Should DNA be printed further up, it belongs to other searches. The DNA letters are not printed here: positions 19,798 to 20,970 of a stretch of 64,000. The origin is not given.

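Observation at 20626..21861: Tandemly duplicated TasA/CalY-like genes, each driven by a promoter with a G8 homopolymer in the -35/-10 spacer: candidate phase-variation switch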

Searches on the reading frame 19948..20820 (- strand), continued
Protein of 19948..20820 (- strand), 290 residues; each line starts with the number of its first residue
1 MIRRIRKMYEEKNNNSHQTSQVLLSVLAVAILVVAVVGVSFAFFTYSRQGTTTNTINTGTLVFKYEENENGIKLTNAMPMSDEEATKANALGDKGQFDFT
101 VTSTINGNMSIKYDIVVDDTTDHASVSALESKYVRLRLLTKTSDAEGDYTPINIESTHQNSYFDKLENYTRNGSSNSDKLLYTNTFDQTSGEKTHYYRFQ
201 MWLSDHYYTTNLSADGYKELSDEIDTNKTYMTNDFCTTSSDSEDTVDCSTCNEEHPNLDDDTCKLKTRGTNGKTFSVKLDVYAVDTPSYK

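Call 64: search_protein_representatives(alignment_id=A2)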
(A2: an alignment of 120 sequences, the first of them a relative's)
Query: 120 sequences, 241 profile positions. Proteins with E-value up to 0.001 (for the whole library): 4549; up to 1e-10: 1889; up to 1e-30: 458. The best 150 are listed.
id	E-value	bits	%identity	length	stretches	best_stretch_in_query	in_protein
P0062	1.1e-87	310.3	-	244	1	2-239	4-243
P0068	3.6e-84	298.8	-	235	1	12-240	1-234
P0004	4.9e-84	298.4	-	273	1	2-239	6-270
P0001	6.0e-82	291.5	-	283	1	2-239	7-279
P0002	1.3e-78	280.6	-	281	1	2-239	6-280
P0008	2.2e-77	276.6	-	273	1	2-240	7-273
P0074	1.8e-73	263.8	-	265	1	2-238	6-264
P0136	5.4e-72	258.9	-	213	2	1-191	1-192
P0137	6.4e-72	258.7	-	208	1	3-241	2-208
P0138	1.4e-69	251.1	-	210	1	3-241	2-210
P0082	4.0e-69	249.5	-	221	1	1-240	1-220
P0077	3.6e-68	246.5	-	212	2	1-192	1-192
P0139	1.3e-64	234.8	-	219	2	2-193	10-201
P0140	1.5e-62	228.1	-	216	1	1-240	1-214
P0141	1.3e-61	225.0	-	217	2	2-192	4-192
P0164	5.2e-52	193.5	-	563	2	5-193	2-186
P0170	9.1e-51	189.5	-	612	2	3-190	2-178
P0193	4.4e-47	177.4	-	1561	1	5-231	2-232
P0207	8.3e-45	169.9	-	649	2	6-190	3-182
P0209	1.7e-44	168.9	-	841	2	5-192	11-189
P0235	2.2e-42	162.0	-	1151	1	14-217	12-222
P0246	4.8e-42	160.9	-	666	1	6-193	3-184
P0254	7.7e-42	160.2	-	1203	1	7-216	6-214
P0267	2.9e-41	158.4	-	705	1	8-238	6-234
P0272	4.9e-41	157.6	-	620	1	6-238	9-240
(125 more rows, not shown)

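Call 65: search_protein_families(library=pfam, proteins=[P0193, P0235, P0254, P0209, P0164, P0170, P0207, P0246, P0267, P0272], max_evalue=0.001)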
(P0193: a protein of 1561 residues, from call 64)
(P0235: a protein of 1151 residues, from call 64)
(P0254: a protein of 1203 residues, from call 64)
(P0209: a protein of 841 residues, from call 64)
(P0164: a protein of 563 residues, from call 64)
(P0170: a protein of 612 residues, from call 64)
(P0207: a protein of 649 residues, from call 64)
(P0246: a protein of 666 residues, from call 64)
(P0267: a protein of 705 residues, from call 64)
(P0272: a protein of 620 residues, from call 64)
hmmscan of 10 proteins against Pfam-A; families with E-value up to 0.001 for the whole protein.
P0193 (1561 aa): 0 families

P0235 (1151 aa): 0 families

P0254 (1203 aa): 0 families

P0209 (841 aa): 1 family
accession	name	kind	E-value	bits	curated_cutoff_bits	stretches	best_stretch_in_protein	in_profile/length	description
PF02368.24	Big_2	-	1.2e-43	147.4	22.8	4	602-673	3-70/79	Bacterial Ig-like domain (group 2)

P0164 (563 aa): 0 families

P0170 (612 aa): 0 families

P0207 (649 aa): 1 family
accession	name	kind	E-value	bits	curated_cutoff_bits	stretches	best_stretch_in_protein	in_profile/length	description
PF13306.12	LRR_5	-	4.1e-23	82.1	27.7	2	311-384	12-87/127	BspA type Leucine rich repeat region (6 copies)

P0246 (666 aa): 0 families

P0267 (705 aa): 0 families

P0272 (620 aa): 1 family
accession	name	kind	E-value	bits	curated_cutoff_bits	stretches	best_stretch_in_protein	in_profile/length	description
PF12733.13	Cadherin-like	-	8.4e-08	33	24.2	1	263-349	12-86/89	Cadherin-like beta sandwich domain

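Call 68: find_encoding_contigs(protein=P0003, flank=4000, max_places=6)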
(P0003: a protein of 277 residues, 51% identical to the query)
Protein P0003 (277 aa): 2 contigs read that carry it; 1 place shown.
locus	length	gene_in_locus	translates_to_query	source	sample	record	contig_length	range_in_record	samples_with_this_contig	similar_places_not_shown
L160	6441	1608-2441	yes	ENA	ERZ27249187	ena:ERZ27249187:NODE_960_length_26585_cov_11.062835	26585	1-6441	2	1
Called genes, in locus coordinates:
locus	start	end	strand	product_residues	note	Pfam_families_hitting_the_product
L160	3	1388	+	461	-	?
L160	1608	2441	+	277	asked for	-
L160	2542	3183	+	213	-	PF01863:YgjP-like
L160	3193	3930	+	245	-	PF22435:MRM3-like_sub_bind, PF00588:SpoU_methylase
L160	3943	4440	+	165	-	PF01782:RimM, PF24986:PRC_RimM (weak)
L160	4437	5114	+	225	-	PF01746:tRNA_m1G_MT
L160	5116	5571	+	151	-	-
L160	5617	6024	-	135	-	-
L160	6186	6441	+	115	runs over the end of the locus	PF01245:Ribosomal_L19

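Call 69: find_encoding_contigs(protein=P0006, flank=4000, max_places=6)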
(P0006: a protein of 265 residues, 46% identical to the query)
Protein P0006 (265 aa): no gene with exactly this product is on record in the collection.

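Call 72: find_encoding_contigs(protein=P0004, flank=4000, max_places=6)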
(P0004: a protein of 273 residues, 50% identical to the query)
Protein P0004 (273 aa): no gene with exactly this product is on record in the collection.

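Call 73: find_encoding_contigs(protein=P0121, flank=3000, max_places=6)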
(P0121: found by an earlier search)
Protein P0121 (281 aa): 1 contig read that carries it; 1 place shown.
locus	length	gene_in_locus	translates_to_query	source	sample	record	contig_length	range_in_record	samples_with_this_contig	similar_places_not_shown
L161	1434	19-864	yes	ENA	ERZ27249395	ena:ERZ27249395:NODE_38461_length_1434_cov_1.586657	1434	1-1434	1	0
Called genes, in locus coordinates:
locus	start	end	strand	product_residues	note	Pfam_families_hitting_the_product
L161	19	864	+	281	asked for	-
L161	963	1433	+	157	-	?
